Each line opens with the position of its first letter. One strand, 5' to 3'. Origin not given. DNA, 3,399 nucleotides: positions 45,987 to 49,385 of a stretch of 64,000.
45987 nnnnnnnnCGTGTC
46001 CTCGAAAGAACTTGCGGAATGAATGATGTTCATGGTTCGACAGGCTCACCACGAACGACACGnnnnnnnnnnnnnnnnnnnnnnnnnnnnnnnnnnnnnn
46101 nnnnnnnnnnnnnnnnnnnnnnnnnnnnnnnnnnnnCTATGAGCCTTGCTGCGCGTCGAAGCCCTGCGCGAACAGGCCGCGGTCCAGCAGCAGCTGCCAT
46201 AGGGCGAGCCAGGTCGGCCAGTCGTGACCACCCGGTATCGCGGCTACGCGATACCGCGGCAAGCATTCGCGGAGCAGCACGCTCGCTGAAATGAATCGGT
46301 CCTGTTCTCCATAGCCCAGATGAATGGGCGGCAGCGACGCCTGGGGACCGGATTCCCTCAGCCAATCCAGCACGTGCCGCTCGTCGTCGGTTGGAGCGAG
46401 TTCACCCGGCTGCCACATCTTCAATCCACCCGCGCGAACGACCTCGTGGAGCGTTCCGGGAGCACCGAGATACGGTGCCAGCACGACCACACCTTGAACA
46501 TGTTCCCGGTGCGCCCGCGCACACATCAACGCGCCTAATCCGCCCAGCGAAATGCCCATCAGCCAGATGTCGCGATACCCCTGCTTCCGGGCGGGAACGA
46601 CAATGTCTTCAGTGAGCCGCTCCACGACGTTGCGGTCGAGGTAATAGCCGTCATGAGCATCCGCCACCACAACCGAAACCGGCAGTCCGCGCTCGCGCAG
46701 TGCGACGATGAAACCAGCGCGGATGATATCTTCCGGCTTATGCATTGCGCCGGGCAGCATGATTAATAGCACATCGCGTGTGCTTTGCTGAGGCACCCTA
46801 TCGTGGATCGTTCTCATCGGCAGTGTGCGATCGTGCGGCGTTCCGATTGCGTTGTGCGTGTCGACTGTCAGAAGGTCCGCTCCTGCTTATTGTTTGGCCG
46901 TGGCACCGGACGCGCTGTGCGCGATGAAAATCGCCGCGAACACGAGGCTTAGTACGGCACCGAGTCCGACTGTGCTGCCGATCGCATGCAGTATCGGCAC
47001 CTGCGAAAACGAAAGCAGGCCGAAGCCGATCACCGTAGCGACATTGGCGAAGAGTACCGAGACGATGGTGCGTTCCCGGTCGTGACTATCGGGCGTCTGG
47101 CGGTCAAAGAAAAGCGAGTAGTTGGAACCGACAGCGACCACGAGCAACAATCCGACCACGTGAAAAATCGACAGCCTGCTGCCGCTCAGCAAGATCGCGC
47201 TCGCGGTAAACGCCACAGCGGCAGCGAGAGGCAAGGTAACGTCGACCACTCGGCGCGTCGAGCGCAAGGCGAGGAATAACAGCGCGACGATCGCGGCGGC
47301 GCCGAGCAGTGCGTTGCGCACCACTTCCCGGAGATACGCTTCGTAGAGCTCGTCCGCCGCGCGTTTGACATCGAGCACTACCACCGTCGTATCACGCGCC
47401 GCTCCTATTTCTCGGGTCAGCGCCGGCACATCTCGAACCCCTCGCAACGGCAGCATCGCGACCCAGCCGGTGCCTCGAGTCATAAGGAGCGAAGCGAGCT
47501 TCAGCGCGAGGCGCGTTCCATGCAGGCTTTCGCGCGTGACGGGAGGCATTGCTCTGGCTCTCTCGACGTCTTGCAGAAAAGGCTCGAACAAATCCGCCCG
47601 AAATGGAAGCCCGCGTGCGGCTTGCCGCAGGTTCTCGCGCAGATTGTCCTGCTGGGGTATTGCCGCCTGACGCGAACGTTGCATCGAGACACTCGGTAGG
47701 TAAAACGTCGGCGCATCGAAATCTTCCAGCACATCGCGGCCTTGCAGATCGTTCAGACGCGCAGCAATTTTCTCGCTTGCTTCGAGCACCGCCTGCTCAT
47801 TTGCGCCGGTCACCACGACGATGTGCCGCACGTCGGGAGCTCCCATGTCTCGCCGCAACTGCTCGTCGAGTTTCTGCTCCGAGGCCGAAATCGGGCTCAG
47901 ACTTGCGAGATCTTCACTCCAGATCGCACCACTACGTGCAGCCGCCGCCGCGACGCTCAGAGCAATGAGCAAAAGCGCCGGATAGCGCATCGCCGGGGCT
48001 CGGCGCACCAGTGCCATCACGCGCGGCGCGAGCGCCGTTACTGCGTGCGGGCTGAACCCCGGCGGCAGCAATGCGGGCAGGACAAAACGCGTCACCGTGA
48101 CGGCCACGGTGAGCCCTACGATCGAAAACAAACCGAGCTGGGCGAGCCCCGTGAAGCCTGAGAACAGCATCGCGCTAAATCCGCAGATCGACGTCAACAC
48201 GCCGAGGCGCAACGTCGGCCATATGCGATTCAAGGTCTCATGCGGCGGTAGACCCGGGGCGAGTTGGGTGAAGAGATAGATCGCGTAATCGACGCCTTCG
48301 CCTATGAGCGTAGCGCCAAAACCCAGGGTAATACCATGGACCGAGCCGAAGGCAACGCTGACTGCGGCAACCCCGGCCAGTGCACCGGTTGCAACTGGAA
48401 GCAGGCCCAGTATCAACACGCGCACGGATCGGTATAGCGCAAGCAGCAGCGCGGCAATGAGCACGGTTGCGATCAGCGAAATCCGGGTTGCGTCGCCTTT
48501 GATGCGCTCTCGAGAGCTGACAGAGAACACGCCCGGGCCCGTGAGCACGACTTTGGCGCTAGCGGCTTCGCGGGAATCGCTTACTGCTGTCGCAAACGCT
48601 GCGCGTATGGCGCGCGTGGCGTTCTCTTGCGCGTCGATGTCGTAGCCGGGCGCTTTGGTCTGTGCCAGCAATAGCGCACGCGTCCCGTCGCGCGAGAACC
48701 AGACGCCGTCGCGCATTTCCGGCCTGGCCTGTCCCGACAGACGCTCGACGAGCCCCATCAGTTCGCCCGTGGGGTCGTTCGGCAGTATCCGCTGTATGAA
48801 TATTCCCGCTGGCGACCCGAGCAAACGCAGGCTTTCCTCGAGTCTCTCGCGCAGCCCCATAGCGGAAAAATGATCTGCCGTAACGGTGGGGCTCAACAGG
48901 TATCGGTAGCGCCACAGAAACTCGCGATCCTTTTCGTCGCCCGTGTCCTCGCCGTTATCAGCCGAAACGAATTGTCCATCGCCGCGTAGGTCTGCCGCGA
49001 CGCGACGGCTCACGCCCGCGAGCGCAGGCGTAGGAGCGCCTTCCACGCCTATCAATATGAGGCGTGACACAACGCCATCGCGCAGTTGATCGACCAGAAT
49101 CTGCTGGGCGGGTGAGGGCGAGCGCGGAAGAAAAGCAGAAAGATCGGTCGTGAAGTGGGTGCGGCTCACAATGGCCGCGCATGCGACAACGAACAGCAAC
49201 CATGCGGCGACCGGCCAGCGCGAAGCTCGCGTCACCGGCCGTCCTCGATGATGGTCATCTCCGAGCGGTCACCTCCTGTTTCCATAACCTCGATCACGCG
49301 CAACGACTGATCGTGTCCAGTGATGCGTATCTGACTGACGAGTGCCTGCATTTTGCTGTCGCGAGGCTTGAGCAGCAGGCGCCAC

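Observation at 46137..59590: Aryl-polyene/xanthomonadin-like type II KS-ACP lipid cluster with export machinery and a halogenase, but no dehydratase, second ACP or aryl-starter enzyme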

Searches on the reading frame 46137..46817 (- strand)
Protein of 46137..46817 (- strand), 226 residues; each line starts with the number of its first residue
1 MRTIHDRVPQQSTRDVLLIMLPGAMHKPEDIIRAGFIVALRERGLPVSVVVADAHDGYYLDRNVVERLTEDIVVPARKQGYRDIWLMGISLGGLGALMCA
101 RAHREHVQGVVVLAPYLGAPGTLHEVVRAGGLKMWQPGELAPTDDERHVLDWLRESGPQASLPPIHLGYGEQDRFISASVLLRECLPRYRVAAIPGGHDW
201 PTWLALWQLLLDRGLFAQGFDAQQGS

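Call 4: search_protein_families(library=pfam, proteins=[window:46137-46817:-], max_evalue=0.01)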
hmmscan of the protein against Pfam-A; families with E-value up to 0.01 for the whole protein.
window:46137-46817:- (226 aa): 3 families
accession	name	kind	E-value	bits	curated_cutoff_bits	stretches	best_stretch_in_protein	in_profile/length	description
PF00756.26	Esterase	-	1.6e-08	35.1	22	1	84-178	117-199/251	Putative esterase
PF00561.26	Abhydrolase_1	-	1e-05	25.8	25.8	1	80-115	67-102/245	alpha/beta hydrolase fold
PF12146.15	Hydrolase_4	-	1.5e-05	24.9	27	1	78-137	72-130/239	Serine aminopeptidase, S33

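Call 6: search_protein_families(library=ncbifam, proteins=[window:46137-46817:-], max_evalue=0.01)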
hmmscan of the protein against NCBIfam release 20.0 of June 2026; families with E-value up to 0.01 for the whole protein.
window:46137-46817:- (226 aa): 3 families
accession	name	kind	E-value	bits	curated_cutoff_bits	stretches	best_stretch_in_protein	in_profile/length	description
TIGR01738.1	bioH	equivalog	0.0057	16.3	206.95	1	84-114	67-97/245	pimeloyl-ACP methyl ester esterase BioH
TIGR02427.1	protocat_pcaD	equivalog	0.0073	15.7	255.85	0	64-113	61-110/251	3-oxoadipate enol-lactonase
TIGR03101.1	hydr2_PEP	hypoth_equivalog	0.0082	15.7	202.75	0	77-118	94-135/266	hydrolase 2, exosortase A system-associated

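Call 59: find_homologous_proteins(query=window:46137-46817:-, max_evalue=1e-20)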
Query window:46137-46817:- (226 aa): 325 proteins with E <= 1e-20 among 1046 candidates; the best 120 are listed.
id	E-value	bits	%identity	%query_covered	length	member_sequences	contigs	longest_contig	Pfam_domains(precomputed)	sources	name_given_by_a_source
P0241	1.3e-136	471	100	92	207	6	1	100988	PF00756.27,PF00561.27,PF12146.16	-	-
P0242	5.2e-126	437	84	100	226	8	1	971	PF00756.27,PF00561.27,PF12146.16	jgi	jgi:hypothetical protein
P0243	1.9e-125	435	87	96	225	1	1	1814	PF00756.27,PF12146.16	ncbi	-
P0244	9.5e-95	334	66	99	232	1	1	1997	PF00756.27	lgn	-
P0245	1.7e-92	327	67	99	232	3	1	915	PF00756.27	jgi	jgi:pimeloyl-ACP methyl ester carboxylesterase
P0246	2.4e-89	317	65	100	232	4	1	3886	PF00756.27,PF12146.16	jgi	jgi:pimeloyl-ACP methyl ester carboxylesterase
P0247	8.2e-87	308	66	91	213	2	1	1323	PF00756.27,PF00561.27,PF12146.16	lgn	-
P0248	1.9e-85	304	66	91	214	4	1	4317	PF00756.27,PF12697.14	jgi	jgi:pimeloyl-ACP methyl ester carboxylesterase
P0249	5.8e-82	293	60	97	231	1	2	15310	PF00756.27,PF12697.14,PF12146.16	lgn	-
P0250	7.2e-80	286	58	98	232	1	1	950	PF00756.27,PF12697.14,PF00561.27,PF12146.16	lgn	-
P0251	1.1e-79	285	59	97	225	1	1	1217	PF00756.27,PF12697.14,PF12146.16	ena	-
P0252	1.2e-79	285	58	98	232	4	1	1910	PF00756.27,PF12697.14,PF12146.16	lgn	-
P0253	3.4e-79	283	58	99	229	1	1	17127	PF00756.27,PF12697.14,PF00561.27,PF12146.16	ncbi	-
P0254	8.1e-79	282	60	96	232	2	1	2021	PF12146.16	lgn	-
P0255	5.2e-78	280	57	98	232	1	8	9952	PF00756.27,PF00561.27,PF12146.16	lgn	-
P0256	1.0e-77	279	56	100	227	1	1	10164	PF00756.27,PF12697.14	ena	-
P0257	1.3e-77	278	58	98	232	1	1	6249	PF00756.27,PF12697.14,PF00561.27,PF12146.16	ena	-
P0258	1.4e-77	278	57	99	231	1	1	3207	PF00756.27,PF12697.14,PF00561.27,PF12146.16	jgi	jgi:pimeloyl-ACP methyl ester carboxylesterase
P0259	1.4e-77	278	58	97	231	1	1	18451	PF00756.27,PF12697.14,PF12146.16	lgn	-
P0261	9.4e-77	276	58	96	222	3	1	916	PF00756.27,PF12146.16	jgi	jgi:pimeloyl-ACP methyl ester carboxylesterase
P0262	2.1e-76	274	55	99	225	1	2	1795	PF00756.27,PF12697.14,PF00561.27,PF12146.16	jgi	jgi:pimeloyl-ACP methyl ester carboxylesterase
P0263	3.0e-76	274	55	96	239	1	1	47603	PF00756.27,PF00561.27,PF12146.16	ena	-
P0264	3.6e-76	274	58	97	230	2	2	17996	PF00756.27,PF12697.14,PF12146.16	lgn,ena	-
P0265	3.8e-76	273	55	96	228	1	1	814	PF00756.27,PF12146.16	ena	-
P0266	4.5e-76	273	57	96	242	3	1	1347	PF00756.27,PF00561.27,PF12146.16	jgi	jgi:pimeloyl-ACP methyl ester carboxylesterase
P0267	5.0e-76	273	55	99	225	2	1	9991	PF00756.27,PF00561.27,PF12146.16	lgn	-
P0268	5.7e-76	273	55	96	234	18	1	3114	PF00756.27,PF12146.16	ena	-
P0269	7.6e-76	273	57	96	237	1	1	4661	PF00756.27,PF12146.16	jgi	jgi:pimeloyl-ACP methyl ester carboxylesterase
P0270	8.5e-76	272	56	97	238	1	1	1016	PF00756.27,PF12146.16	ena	-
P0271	1.2e-75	272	56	97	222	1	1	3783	PF00756.27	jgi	jgi:pimeloyl-ACP methyl ester carboxylesterase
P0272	1.4e-75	272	56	97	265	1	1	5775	PF00756.27,PF12146.16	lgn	-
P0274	5.3e-75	270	56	97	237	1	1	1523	PF00756.27,PF00561.27,PF12146.16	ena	-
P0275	6.0e-75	270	57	96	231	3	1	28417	PF00756.27,PF12697.14,PF00561.27,PF12146.16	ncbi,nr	ncbi:MAG TPA: alpha/beta fold hydrolase [Burkholderiales bacterium]|nr:alpha/beta fold hydrolase [Bu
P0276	1.2e-74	269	56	97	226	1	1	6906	PF00756.27,PF00561.27,PF12146.16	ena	-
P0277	1.5e-74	268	55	97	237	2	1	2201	PF00756.27,PF12146.16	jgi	jgi:pimeloyl-ACP methyl ester carboxylesterase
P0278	1.9e-74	268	56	96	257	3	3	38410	PF00756.27,PF12146.16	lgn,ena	-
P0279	2.1e-74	268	55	98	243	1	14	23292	PF00756.27,PF00561.27,PF12146.16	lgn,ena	-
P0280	2.4e-74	268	55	96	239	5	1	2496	PF00756.27,PF12146.16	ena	-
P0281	3.8e-74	267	55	97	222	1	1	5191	PF00756.27,PF12697.14,PF12146.16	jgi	jgi:pimeloyl-ACP methyl ester carboxylesterase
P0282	4.5e-74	267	55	96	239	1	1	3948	PF00756.27,PF00561.27,PF12146.16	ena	-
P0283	7.2e-74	266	56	96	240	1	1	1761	PF00756.27,PF00561.27,PF12146.16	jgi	jgi:pimeloyl-ACP methyl ester carboxylesterase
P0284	1.0e-73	266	55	98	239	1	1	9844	PF00756.27,PF00561.27,PF12146.16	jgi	jgi:pimeloyl-ACP methyl ester carboxylesterase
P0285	1.7e-73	265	53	96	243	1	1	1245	PF00756.27,PF12146.16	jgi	jgi:pimeloyl-ACP methyl ester carboxylesterase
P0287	4.2e-73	264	54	96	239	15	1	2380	PF00756.27,PF00561.27,PF12146.16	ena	-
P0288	5.6e-73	263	53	96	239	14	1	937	PF00756.27,PF00561.27,PF12146.16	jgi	-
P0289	6.6e-73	263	55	97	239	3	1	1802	PF00756.27,PF12146.16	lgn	-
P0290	6.6e-73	263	52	98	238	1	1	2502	PF00756.27,PF00561.27,PF12146.16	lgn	-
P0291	7.9e-73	263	54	96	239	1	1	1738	PF00756.27,PF12146.16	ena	-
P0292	8.6e-73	263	56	96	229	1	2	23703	PF00756.27,PF00561.27,PF12146.16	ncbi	-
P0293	9.3e-73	262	53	100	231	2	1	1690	PF00756.27,PF12697.14,PF00561.27,PF12146.16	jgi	jgi:pimeloyl-ACP methyl ester carboxylesterase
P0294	1.6e-72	262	56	96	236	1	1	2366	PF00756.27,PF00561.27,PF12146.16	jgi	jgi:pimeloyl-ACP methyl ester carboxylesterase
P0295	2.8e-72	261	54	96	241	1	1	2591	PF00756.27,PF00561.27,PF12146.16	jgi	jgi:pimeloyl-ACP methyl ester carboxylesterase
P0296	3.1e-72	261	55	97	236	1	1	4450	PF00756.27,PF00561.27,PF12146.16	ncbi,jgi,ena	jgi:pimeloyl-ACP methyl ester carboxylesterase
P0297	3.2e-72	261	56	96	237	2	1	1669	PF00756.27,PF12697.14,PF00561.27,PF12146.16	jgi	jgi:pimeloyl-ACP methyl ester carboxylesterase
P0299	5.1e-72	260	52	99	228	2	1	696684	PF00756.27,PF00561.27,PF12146.16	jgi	-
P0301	7.3e-72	259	53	96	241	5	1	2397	PF00756.27,PF12146.16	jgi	jgi:pimeloyl-ACP methyl ester carboxylesterase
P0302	7.3e-72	259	53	99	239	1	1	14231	PF00756.27,PF00561.27,PF12146.16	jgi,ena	-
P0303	8.1e-72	259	55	99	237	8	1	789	PF00756.27,PF00561.27,PF12146.16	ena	-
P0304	1.0e-71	259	55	96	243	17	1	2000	PF00756.27,PF12146.16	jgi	-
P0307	1.9e-71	258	42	96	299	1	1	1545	PF00756.27,PF00561.27,PF12146.16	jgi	-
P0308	2.2e-71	258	53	96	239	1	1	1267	PF00756.27,PF12146.16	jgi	jgi:pimeloyl-ACP methyl ester carboxylesterase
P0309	2.3e-71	258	55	96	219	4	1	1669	PF00756.27,PF12697.14,PF00561.27,PF12146.16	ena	-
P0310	3.0e-71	257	54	96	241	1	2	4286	PF00756.27,PF00561.27,PF12146.16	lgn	-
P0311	4.9e-71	257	55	96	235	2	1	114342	PF00756.27,PF12146.16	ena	-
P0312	7.0e-71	256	54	96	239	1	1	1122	PF00756.27,PF00561.27,PF12146.16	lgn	-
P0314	2.7e-70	254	53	96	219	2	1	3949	PF00756.27,PF00561.27,PF12146.16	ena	-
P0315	2.8e-70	254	52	96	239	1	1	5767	PF00756.27,PF00561.27,PF12146.16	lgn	-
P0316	3.6e-70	254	53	96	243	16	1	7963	PF00756.27,PF12146.16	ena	-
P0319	1.2e-69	252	54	96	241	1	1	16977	PF00756.27,PF00561.27,PF12146.16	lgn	-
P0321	1.5e-69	252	55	96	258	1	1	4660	PF00756.27,PF00561.27,PF12146.16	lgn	-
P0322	1.5e-69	252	50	100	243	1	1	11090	PF00756.27,PF12146.16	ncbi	ncbi:MAG: alpha/beta hydrolase-fold protein [Betaproteobacteria bacterium]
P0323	2.0e-69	251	54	97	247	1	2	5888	PF00756.27,PF12146.16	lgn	-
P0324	2.1e-69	251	56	96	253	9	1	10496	PF00756.27,PF00561.27,PF12146.16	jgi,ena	-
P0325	3.2e-69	251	52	97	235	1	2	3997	PF00756.27,PF12697.14,PF00561.27,PF12146.16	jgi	jgi:pimeloyl-ACP methyl ester carboxylesterase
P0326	5.3e-69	250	55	96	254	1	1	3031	PF00756.27,PF12146.16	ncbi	-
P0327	1.3e-68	249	52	99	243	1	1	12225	PF00756.27,PF12146.16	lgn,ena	-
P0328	2.8e-68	248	53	96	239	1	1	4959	PF00756.27,PF00561.27,PF12146.16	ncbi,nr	ncbi:MAG: alpha/beta hydrolase [Betaproteobacteria bacterium]|nr:alpha/beta hydrolase [Betaproteobac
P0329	3.0e-68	248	50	97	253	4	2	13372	PF00756.27,PF12146.16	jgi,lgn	-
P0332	4.3e-68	247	53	97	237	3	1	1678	PF00756.27,PF12697.14,PF00561.27,PF12146.16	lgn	-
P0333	4.9e-68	247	55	96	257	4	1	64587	PF00756.27,PF00561.27,PF12146.16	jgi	jgi:pimeloyl-ACP methyl ester carboxylesterase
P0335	7.6e-68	246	49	100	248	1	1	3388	PF00756.27,PF00561.27,PF12146.16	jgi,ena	-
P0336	8.4e-68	246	50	90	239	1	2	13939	PF00756.27,PF12146.16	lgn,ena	-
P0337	2.4e-67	245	51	96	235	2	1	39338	PF00756.27,PF12146.16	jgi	jgi:pimeloyl-ACP methyl ester carboxylesterase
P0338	2.6e-67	245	53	99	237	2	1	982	PF00756.27,PF00561.27,PF12146.16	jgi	jgi:pimeloyl-ACP methyl ester carboxylesterase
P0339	3.2e-67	244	51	97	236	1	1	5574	PF00756.27,PF00561.27,PF12146.16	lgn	-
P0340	5.2e-67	244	51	96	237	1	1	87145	PF00756.27,PF00561.27,PF12146.16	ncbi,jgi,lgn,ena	jgi:pimeloyl-ACP methyl ester carboxylesterase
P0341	1.1e-66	243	54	97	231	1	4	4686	PF00756.27,PF12146.16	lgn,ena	-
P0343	2.8e-66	241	53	90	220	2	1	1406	PF00756.27,PF00561.27,PF12146.16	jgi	jgi:pimeloyl-ACP methyl ester carboxylesterase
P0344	1.7e-65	239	52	97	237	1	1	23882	PF00756.27,PF12146.16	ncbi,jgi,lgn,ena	jgi:pimeloyl-ACP methyl ester carboxylesterase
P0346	2.8e-65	238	52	93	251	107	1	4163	PF00756.27,PF00561.27,PF12146.16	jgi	-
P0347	4.8e-65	237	52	96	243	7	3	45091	PF00756.27,PF00561.27,PF12146.16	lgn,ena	-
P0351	7.6e-65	237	51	97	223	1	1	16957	PF00756.27,PF12146.16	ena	-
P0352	4.3e-64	234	51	96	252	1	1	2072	PF00756.27,PF00561.27,PF12146.16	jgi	jgi:pimeloyl-ACP methyl ester carboxylesterase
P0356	2.3e-63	232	50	99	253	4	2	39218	PF00756.27,PF00561.27,PF12146.16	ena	-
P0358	7.0e-63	230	51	96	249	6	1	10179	PF00756.27,PF00561.27,PF12146.16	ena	-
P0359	9.5e-63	230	50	96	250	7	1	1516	PF00756.27,PF12146.16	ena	-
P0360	1.7e-62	229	50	95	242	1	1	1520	PF00756.27,PF00561.27,PF12146.16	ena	-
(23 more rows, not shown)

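Call 65: find_encoding_contigs(protein=P0248, flank=5000, max_places=3)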
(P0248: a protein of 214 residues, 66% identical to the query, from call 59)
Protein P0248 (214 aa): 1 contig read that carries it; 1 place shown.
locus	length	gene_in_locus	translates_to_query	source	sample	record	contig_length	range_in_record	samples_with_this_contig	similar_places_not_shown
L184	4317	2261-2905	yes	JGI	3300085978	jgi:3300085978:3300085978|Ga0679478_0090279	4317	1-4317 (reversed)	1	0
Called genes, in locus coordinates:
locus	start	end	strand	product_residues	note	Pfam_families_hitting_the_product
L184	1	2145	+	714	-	?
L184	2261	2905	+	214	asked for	PF12697:Abhydrolase_6 (weak), PF00756:Esterase (weak)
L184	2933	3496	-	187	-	PF00775:Dioxygenase_C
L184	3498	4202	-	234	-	PF12391:PCDO_beta_N, PF00775:Dioxygenase_C, PF13620:CarboxypepD_reg (faint)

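Call 66: find_encoding_contigs(protein=P0246, flank=5000, max_places=3)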
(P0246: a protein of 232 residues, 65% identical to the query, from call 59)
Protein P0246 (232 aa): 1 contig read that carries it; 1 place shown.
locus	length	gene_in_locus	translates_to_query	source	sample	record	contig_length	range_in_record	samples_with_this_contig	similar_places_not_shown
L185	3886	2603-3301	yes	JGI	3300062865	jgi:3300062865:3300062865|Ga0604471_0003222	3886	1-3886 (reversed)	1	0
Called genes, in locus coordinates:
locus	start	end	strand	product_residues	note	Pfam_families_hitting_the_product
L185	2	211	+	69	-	?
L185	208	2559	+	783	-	PF03176:MMPL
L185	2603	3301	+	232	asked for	PF00756:Esterase (faint), PF12146:Hydrolase_4 (weak)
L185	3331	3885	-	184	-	?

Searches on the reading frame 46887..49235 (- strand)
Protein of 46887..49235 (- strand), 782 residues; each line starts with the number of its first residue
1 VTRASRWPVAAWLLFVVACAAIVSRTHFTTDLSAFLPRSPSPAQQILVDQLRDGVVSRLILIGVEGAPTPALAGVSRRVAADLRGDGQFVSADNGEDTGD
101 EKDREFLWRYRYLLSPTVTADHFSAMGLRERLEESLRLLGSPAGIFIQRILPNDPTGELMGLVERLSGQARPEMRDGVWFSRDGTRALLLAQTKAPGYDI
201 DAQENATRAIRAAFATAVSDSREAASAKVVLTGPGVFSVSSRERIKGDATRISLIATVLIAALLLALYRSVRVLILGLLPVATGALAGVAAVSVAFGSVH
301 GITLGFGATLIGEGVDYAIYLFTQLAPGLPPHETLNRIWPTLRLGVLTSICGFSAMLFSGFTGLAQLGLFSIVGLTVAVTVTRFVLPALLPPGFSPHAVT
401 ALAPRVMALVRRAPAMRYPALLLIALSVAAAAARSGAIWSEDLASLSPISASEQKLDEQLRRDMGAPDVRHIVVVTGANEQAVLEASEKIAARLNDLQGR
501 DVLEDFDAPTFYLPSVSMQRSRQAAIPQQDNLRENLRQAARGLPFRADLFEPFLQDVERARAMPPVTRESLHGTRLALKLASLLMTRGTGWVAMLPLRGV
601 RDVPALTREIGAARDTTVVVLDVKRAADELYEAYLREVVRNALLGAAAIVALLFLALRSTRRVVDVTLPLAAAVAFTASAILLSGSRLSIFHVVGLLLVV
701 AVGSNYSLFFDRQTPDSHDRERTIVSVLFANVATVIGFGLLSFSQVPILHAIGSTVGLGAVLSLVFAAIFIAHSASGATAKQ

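Call 4: search_protein_families(library=pfam, proteins=[window:46887-49235:-], max_evalue=0.01)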
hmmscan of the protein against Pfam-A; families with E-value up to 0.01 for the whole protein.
window:46887-49235:- (782 aa): 1 family
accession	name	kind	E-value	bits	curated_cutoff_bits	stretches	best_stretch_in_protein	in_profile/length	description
PF03176.21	MMPL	-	7.3e-18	65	20.5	2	178-390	79-299/333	MMPL family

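Call 6: search_protein_families(library=ncbifam, proteins=[window:46887-49235:-], max_evalue=0.01)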
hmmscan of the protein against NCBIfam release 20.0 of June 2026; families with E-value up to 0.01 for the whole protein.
window:46887-49235:- (782 aa): 5 families
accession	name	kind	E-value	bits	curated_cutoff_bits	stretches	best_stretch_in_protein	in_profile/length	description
TIGR00921.1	2A067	subfamily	1.9e-23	82.5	351.9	2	205-390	539-731/733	hydrophobe/amphiphile efflux-3 (HAE3) family transporter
NF045600.2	BstA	equivalog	8.9e-23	80.1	1400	1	162-439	198-487/903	sterol transporter cytoplasmic membrane protein BstA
TIGR03480.1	HpnN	hypoth_equivalog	5.3e-21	74.3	751.85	2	186-430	210-460/862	hopanoid biosynthesis associated RND transporter like protein HpnN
TIGR00833.1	actII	subfamily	2e-11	43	874.7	1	202-390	128-329/910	MMPL family RND transporter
NF052374.1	HopndTporHpnN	equivalog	1.6e-08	33.1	1100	2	198-390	225-423/858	hopanoid transporter HpnN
